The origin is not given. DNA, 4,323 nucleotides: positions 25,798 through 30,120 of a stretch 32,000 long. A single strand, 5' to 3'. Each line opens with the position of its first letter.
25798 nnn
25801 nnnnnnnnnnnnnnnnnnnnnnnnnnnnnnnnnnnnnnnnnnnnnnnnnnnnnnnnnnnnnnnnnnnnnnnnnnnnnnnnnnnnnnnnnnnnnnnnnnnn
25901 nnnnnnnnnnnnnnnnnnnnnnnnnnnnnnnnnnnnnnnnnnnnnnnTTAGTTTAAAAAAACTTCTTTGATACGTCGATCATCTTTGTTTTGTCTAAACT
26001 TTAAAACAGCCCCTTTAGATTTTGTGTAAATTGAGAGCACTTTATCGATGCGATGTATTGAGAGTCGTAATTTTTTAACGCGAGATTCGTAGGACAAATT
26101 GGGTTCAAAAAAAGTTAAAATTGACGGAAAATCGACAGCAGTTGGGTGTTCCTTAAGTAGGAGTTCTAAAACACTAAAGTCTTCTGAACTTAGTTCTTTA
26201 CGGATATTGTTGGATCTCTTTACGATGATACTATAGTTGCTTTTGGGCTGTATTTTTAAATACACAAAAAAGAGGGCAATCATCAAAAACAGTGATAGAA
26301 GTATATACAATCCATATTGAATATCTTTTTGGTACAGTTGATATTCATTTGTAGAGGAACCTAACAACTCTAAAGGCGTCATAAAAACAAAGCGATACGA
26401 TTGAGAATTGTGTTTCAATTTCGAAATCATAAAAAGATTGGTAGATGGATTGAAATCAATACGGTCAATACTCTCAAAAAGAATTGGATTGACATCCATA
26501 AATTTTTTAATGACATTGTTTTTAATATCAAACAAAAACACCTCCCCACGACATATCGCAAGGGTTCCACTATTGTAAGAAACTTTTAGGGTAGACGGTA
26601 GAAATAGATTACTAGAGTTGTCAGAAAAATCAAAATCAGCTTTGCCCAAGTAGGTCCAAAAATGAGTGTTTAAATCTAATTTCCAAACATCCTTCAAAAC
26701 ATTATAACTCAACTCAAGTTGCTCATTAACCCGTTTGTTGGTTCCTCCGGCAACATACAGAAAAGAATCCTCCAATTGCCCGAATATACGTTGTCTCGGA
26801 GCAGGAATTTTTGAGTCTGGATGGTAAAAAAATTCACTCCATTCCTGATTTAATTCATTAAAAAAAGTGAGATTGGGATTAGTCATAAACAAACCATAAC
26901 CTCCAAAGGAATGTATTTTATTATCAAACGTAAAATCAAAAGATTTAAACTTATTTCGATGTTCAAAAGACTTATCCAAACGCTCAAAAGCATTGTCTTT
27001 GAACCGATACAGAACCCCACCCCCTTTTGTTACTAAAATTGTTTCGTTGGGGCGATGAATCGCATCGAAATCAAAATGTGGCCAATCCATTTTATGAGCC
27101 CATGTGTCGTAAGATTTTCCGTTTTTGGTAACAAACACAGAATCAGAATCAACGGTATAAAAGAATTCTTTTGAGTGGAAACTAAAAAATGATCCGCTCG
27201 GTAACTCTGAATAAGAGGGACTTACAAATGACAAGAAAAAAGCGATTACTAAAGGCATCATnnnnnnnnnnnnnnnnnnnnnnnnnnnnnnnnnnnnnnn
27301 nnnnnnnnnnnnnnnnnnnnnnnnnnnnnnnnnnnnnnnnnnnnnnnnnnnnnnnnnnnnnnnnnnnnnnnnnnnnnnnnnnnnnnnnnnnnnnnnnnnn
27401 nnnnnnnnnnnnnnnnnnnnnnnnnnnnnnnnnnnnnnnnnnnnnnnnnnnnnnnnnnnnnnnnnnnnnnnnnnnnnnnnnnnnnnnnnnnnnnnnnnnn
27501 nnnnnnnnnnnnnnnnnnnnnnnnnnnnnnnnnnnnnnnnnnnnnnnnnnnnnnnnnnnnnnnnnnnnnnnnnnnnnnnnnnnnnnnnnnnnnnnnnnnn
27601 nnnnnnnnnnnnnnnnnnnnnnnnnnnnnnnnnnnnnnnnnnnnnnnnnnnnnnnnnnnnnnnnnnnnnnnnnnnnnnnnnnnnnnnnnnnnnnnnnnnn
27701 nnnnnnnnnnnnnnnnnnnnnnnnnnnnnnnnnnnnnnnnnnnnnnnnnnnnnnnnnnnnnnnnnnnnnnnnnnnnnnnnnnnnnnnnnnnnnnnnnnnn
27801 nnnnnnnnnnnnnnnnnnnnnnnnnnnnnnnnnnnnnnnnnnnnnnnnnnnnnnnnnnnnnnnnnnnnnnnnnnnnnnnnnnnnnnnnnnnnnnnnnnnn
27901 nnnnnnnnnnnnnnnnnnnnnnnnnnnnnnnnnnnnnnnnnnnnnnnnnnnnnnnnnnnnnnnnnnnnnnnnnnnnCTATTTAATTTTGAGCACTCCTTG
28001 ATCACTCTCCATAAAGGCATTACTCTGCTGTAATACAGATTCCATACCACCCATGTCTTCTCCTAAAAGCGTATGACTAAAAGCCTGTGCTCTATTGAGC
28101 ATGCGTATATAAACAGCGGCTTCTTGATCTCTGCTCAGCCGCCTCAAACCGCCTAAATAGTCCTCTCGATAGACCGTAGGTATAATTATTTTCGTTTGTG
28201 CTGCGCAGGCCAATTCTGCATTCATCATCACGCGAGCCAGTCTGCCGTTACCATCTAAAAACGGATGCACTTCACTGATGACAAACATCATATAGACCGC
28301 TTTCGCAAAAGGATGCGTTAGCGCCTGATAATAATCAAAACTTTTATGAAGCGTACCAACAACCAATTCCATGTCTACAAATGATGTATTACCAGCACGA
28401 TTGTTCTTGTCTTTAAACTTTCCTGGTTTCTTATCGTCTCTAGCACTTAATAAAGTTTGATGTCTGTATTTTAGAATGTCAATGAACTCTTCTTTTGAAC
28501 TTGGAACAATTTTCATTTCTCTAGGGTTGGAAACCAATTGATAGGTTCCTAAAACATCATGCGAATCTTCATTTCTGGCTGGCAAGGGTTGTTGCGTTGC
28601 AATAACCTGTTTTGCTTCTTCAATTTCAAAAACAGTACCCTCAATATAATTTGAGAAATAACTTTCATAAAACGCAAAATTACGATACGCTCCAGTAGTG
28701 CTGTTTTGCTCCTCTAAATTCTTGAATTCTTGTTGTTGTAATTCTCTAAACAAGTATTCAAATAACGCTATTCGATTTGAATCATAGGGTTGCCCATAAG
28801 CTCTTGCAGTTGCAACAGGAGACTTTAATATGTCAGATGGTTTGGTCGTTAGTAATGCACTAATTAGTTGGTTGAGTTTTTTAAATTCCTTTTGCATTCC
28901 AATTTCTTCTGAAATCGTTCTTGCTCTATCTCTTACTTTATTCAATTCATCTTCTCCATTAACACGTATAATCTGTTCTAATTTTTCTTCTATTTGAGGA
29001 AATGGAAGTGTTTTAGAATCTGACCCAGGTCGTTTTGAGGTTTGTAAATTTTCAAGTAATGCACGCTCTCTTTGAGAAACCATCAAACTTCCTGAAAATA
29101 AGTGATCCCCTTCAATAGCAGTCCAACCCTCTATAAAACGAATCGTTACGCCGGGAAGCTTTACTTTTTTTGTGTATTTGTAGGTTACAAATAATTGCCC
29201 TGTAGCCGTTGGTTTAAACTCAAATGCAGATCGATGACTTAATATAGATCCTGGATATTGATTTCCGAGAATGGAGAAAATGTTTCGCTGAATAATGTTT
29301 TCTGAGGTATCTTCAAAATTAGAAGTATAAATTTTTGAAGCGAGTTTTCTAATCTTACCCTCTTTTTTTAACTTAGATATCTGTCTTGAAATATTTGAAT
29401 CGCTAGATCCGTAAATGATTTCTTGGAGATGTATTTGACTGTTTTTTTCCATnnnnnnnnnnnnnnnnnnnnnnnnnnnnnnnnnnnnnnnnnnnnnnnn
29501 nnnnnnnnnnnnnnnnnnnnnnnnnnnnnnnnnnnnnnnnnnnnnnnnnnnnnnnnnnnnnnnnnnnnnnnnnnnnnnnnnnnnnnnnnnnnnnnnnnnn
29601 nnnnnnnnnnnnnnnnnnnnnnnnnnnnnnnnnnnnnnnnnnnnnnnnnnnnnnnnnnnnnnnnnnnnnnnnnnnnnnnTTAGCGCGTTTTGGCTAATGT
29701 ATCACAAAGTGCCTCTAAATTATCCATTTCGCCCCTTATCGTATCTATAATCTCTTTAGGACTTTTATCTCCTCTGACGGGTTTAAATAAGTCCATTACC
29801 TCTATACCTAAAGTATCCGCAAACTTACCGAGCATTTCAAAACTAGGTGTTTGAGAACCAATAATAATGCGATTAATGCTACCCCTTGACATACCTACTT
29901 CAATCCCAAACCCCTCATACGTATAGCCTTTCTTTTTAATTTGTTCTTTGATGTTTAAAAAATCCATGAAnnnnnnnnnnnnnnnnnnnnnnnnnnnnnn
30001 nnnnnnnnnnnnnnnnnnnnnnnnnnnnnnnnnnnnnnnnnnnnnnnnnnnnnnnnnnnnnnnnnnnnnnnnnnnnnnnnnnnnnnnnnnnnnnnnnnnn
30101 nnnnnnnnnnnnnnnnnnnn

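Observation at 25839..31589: Degenerate and intact copies of a Fic gene unit form direct repeats bracketing a 4.75-kb five-gene cassette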

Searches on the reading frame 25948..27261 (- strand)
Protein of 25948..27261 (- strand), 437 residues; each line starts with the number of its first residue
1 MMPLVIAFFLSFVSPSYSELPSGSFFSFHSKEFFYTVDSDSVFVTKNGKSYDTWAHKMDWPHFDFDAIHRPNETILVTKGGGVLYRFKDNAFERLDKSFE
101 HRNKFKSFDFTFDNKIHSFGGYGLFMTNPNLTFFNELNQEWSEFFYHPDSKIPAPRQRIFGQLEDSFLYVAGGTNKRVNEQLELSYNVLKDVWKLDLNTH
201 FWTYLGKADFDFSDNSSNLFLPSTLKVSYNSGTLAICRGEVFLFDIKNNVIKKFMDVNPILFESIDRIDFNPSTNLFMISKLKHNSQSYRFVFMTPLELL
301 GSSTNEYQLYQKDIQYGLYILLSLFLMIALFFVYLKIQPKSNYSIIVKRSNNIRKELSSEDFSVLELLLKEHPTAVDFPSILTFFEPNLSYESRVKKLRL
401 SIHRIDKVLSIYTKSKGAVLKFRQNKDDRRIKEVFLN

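Call 8: search_protein_families(library=pfam, proteins=[window:25948-27261:-], max_evalue=0.01)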
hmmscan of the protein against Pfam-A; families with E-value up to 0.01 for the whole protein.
window:25948-27261:- (437 aa): 3 families
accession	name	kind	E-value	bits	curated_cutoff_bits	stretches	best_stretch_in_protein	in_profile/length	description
PF24681.1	Kelch_KLHDC2_KLHL20_DRC7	-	1.6e-06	28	50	1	111-205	111-194/221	KLHDC2/KLHL20/DRC7 Kelch-repeats domain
PF13964.12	Kelch_6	-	6e-06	26.5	25.3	0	165-207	11-45/50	Kelch motif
PF07646.21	Kelch_2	-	0.0037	17.6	21.3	0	112-142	10-42/48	Kelch motif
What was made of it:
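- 25948..27261 (-): Kelch-repeat protein (the C-terminal DNA-binding domain was not tested); first gene of segment A. Pfam Kelch hits (call 8).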

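Call 44: search_protein_families(library=ncbifam, proteins=[window:25948-27261:-], max_evalue=0.01)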
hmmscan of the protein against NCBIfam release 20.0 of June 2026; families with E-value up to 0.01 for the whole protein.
window:25948-27261:- (437 aa): 0 families

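Call 45: search_protein_families(library=padloc, proteins=[window:25948-27261:-], max_evalue=0.01)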
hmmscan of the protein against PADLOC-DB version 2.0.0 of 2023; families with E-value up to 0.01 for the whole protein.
window:25948-27261:- (437 aa): 0 families

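Call 65: find_homologous_proteins(query=window:25948-27261:-, max_evalue=1e-20)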
Query window:25948-27261:- (437 aa): 46 proteins with E <= 1e-20 among 6259 candidates.
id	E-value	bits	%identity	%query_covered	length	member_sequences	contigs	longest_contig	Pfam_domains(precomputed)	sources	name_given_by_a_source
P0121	1.6e-264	895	91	100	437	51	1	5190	PF24681.2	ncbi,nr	ncbi:hypothetical protein N9K49_06950 [Flavobacteriaceae bacterium]|nr:hypothetical protein [Flavoba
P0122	2.8e-244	829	84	100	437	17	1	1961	PF24681.2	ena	-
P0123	1.1e-223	761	89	87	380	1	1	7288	PF24681.2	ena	-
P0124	9.7e-216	735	75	100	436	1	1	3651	PF24681.2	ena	-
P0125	1.5e-196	672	69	100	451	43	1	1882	PF24681.2,PF13415.13,PF24981.2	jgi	jgi:hypothetical protein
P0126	7.0e-186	636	83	76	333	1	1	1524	PF24681.2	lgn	-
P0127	3.8e-185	634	66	100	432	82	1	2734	PF24681.2,PF13415.13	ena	-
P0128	6.1e-185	633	66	100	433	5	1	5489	PF24681.2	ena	-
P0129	2.0e-184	632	64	100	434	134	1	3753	PF24681.2,PF13415.13,PF24981.2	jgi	jgi:hypothetical protein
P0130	4.7e-184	630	66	100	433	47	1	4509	PF24681.2,PF24981.2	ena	-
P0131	1.6e-183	629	65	100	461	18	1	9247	PF24681.2,PF24981.2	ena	-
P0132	1.4e-172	593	63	100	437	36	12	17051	PF24681.2,PF24981.2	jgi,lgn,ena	jgi:hypothetical protein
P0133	2.5e-156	539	69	81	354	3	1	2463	PF24681.2,PF13415.13,PF24981.2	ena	-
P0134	4.7e-115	403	44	100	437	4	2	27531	PF24681.2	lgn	-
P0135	1.2e-106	375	50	81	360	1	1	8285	-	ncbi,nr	ncbi:hypothetical protein OAD49_05305 [Flavobacteriaceae bacterium]|nr:hypothetical protein [Flavoba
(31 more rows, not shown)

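Call 66: find_encoding_contigs(protein=P0132, flank=9000, max_places=3)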
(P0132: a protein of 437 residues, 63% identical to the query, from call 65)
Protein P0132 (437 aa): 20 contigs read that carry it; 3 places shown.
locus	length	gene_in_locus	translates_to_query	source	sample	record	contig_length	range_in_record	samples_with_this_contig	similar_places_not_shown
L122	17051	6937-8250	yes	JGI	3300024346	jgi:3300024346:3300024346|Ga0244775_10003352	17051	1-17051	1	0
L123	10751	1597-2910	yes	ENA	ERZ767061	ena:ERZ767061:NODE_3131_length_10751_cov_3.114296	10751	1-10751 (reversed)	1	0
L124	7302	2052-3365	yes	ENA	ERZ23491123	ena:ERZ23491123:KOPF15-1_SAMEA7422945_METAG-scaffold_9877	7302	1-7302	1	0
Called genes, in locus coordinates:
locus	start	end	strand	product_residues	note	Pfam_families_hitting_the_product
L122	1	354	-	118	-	?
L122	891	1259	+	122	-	-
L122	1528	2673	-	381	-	PF26696:PTL_trimer, PF07603:Lcl_C (weak)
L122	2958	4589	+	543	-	PF09603:Fib_succ_major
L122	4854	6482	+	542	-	PF09603:Fib_succ_major, PF13385:Laminin_G_3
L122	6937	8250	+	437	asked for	PF24981:Beta-prop_ATRN-LZTR1 (faint), PF24681:Kelch_KLHDC2_KLHL20_DRC7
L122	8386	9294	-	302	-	PF13385:Laminin_G_3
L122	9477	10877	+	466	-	PF07581:Glug (faint)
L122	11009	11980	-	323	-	-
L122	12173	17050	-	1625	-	?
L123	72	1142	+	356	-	PF13385:Laminin_G_3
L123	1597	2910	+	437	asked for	PF24981:Beta-prop_ATRN-LZTR1 (faint), PF24681:Kelch_KLHDC2_KLHL20_DRC7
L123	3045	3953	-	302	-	PF13385:Laminin_G_3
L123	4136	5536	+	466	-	PF07581:Glug (faint)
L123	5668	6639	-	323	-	-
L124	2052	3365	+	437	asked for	PF24981:Beta-prop_ATRN-LZTR1 (faint), PF24681:Kelch_KLHDC2_KLHL20_DRC7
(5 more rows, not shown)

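Call 67: find_encoding_contigs(protein=P0123, flank=7000, max_places=2)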
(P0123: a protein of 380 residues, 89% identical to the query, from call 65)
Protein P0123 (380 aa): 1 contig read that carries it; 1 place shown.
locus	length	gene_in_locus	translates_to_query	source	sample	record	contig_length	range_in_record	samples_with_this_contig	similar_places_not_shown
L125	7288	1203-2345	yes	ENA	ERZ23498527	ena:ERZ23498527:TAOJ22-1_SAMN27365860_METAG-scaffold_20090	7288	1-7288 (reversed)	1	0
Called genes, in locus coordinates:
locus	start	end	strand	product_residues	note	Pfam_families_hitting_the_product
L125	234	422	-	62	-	-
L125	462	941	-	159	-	-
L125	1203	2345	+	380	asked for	PF24681:Kelch_KLHDC2_KLHL20_DRC7 (weak)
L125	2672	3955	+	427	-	PF02412:TSP_3 (faint), PF00691:OmpA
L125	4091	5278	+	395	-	PF00953:Glycos_transf_4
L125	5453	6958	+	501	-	PF18962:Por_Secre_tail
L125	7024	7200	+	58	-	-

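Call 68: find_encoding_contigs(protein=P0131, flank=9000, max_places=2)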
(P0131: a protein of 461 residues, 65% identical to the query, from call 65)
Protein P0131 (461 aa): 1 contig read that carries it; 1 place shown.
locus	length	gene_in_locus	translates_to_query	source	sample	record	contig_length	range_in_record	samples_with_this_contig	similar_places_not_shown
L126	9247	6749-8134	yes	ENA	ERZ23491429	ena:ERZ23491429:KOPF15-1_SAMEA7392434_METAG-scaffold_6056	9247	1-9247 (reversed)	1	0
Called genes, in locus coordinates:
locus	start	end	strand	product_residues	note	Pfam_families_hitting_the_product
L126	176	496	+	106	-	PF16403:Bact_surface_Ig-like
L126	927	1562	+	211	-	PF00027:cNMP_binding (weak), PF13545:HTH_Crp_2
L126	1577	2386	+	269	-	PF01925:TauE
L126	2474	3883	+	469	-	PF00753:Lactamase_B, PF00581:Rhodanese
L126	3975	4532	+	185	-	PF04143:Sulf_transp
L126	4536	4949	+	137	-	PF20398:DUF6691, PF04143:Sulf_transp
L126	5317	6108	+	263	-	-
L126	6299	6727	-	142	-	-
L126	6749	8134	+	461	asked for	PF24681:Kelch_KLHDC2_KLHL20_DRC7, PF24981:Beta-prop_ATRN-LZTR1 (weak)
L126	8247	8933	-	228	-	PF14907:NTP_transf_5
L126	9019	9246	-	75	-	?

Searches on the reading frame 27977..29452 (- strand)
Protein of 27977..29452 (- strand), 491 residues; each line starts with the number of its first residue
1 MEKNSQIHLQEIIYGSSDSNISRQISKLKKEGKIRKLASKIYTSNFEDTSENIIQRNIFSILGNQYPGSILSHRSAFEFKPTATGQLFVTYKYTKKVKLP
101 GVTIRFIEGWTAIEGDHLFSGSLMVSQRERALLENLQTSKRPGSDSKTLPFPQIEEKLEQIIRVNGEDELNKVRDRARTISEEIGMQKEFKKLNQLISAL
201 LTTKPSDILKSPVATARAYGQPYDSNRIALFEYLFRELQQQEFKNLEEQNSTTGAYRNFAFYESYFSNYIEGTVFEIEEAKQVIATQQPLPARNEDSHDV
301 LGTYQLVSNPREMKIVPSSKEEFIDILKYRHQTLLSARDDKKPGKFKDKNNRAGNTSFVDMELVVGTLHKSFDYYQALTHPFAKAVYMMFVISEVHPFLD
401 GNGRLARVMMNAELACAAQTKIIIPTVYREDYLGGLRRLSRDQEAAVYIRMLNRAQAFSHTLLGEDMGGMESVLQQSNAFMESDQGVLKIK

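Call 8: search_protein_families(library=pfam, proteins=[window:27977-29452:-], max_evalue=0.01)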
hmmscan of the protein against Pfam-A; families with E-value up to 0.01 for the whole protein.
window:27977-29452:- (491 aa): 1 family
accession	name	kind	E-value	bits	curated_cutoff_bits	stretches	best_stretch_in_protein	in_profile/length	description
PF02661.23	Fic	-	7.1e-14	52.9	24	1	326-413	6-92/93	Fic/DOC family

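Call 44: search_protein_families(library=ncbifam, proteins=[window:27977-29452:-], max_evalue=0.01)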
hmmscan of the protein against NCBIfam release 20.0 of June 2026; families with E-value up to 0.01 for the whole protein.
window:27977-29452:- (491 aa): 3 families
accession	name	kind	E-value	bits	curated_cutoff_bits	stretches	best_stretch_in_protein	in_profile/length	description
NF046029.1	ProtAdlyltaseNmFic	equivalog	0.0004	20.2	230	1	343-439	47-140/177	protein adenylyltransferase Fic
TIGR02613.1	mob_myst_B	hypoth_equivalog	0.0045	16.9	124.4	1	384-416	111-143/186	mobile mystery protein B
NF045983.1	ProtAdnltaseVbhT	equivalog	0.0052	16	800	0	384-431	123-169/419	type II toxin-antitoxin system protein adenylyltransferase VbhT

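Call 45: search_protein_families(library=padloc, proteins=[window:27977-29452:-], max_evalue=0.01)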
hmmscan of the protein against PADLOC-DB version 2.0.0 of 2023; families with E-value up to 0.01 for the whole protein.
window:27977-29452:- (491 aa): 14 families
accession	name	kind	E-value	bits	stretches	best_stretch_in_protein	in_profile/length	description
PDLC04836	PDC-S04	-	3e-17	60.6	1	241-456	7-227/244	-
PDLC03963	SoFic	-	2e-15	55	1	256-417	53-215/361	-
PDLC04837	PDC-S04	-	2.2e-10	38.2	1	250-459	16-227/234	-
PDLC04966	PDC-S24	-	9.8e-07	26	1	376-425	298-349/497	-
PDLC04840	PDC-S04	-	4.4e-06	24.6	1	389-438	149-198/227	-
PDLC02269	AbiEi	-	8.9e-06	23.2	1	16-91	23-96/251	AbiEi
PDLC04838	PDC-S04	-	8e-05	20.5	1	382-433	129-180/209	-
PDLC02287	AbiEi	-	9.9e-05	20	1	13-137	21-145/253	AbiEi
PDLC04839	PDC-S04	-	0.00017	19.3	1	394-412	139-157/205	-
PDLC04842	PDC-S04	-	0.00022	19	1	327-438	47-154/202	-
PDLC04841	PDC-S04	-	0.00051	17.8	1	343-444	160-258/292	-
PDLC02270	AbiEi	-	0.0027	14.8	1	16-107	26-121/265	AbiEi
PDLC04965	PDC-S23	-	0.0074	13.7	0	354-409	218-273/327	-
PDLC04963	PDC-S23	-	0.0081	13.6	0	361-409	208-256/312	-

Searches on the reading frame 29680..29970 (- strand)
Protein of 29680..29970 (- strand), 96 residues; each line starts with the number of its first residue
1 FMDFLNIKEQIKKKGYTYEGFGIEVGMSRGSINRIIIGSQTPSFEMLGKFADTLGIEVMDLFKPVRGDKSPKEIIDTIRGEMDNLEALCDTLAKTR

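Call 8: search_protein_families(library=pfam, proteins=[window:29680-29970:-], max_evalue=0.01)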
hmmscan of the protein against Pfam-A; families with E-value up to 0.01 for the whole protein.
window:29680-29970:- (96 aa): 3 families
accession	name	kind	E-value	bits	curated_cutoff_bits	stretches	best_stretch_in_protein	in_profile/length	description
PF01381.28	HTH_3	-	1.2e-08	35.3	23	1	7-58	1-52/55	Helix-turn-helix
PF13443.12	HTH_26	-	6.5e-06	26.8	22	1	6-64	1-60/63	Cro/C1-type HTH DNA-binding domain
PF13560.12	HTH_31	-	2.5e-05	24.9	27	1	13-56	12-56/64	Helix-turn-helix domain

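Call 44: search_protein_families(library=ncbifam, proteins=[window:29680-29970:-], max_evalue=0.01)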
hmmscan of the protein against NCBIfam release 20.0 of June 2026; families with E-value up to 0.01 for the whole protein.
window:29680-29970:- (96 aa): 4 families
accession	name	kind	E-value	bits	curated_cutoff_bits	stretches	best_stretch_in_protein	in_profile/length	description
NF047948.1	male_kill_WMK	equivalog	0.00075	19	300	1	7-79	167-240/300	WO male-killing family protein Wmk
NF041951.1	phage_RstR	subfamily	0.0017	18.6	80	1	6-61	6-61/108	RstR family transcriptional repressor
NF046032.1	TransRegSlrRBacil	equivalog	0.0078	16.3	250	1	11-63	10-63/149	HTH-type transcriptional regulator SlrR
NF038310.1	lysogeny_AimR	equivalog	0.0091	15.1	70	0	7-52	1-46/365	AimR family lysis-lysogeny pheromone receptor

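Call 45: search_protein_families(library=padloc, proteins=[window:29680-29970:-], max_evalue=0.01)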
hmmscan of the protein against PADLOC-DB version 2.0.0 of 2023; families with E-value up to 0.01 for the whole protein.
window:29680-29970:- (96 aa): 4 families
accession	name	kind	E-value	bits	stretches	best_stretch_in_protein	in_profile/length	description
PDLC04142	capH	-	2.5e-06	26.5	1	6-62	10-66/103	capH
PDLC04775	PDC-M69A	-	1.2e-05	23.8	1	6-66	11-71/113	-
PDLC02926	HTH_VI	-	0.002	16.3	1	12-62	11-61/92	-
PDLC03947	RmrA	-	0.0034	14.3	0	7-69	16-78/383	-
